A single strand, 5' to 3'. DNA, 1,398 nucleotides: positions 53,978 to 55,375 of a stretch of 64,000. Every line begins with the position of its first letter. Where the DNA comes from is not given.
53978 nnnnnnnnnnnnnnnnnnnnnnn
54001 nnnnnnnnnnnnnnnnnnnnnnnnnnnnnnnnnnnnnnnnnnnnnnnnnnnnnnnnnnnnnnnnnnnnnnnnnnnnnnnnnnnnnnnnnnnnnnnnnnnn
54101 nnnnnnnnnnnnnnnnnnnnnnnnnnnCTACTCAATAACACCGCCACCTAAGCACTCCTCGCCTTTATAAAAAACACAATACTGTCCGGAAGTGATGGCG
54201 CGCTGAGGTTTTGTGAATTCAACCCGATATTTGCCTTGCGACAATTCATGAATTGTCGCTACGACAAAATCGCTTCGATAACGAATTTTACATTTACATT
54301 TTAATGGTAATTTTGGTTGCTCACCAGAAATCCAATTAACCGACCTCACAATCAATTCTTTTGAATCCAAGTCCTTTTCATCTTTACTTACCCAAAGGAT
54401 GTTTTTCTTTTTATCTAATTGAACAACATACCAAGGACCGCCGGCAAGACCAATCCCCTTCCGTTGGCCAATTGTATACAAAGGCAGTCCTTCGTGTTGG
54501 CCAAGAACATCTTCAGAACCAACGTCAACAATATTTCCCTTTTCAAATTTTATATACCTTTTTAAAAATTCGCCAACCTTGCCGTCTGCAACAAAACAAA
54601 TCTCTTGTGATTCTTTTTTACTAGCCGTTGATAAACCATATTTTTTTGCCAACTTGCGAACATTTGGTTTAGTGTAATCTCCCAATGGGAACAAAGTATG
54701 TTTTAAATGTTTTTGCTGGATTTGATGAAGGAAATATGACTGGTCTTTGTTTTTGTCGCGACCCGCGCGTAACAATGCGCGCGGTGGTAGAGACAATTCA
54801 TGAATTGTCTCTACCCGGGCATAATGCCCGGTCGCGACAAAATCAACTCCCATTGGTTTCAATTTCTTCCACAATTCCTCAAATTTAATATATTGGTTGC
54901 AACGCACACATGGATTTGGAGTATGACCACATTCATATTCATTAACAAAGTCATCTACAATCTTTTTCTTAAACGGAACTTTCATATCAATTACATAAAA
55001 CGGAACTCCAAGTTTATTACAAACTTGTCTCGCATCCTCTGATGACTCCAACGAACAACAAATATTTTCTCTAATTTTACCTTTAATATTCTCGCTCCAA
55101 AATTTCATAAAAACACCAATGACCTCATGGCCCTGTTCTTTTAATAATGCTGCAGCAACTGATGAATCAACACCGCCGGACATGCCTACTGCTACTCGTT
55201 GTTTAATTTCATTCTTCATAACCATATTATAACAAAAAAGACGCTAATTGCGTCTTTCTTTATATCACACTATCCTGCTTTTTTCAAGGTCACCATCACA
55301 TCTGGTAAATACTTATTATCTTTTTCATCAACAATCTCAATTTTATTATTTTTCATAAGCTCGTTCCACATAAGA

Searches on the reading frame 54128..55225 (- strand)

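Call 81: search_protein_families(library=pfam, proteins=[window:54128-55225:-], max_evalue=0.01)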
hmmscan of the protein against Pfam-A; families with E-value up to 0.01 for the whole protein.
window:54128-55225:- (365 aa): 8 families
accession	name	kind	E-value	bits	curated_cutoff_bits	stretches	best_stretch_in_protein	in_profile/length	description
PF03054.22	tRNA_Me_trans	-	3e-80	269.1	20.6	1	9-213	1-201/202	tRNA methyl transferase HUP domain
PF20258.4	tRNA_Me_trans_C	-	2.1e-24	86.1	20.6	1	288-364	1-77/77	Aminomethyltransferase beta-barrel domain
PF20259.3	tRNA_Me_trans_M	-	1.3e-23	82.8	27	1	219-281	2-66/66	tRNA methyl transferase PRC-barrel domain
PF02540.23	NAD_synthase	-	1.5e-06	28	21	1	4-85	15-85/242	NAD synthase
PF02568.20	ThiI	-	0.0011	19.1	20.5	0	11-53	6-51/197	Thiamine biosynthesis protein (ThiI)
PF06508.19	QueC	-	0.0012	18.8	22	1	13-82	4-61/210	Queuosine biosynthesis protein QueC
PF00764.25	Arginosuc_synth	-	0.004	17.7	27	0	10-42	1-34/162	Arginosuccinate synthase N-terminal HUP domain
PF01171.26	ATP_bind_3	-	0.0085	16.3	27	0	11-135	2-105/182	PP-loop family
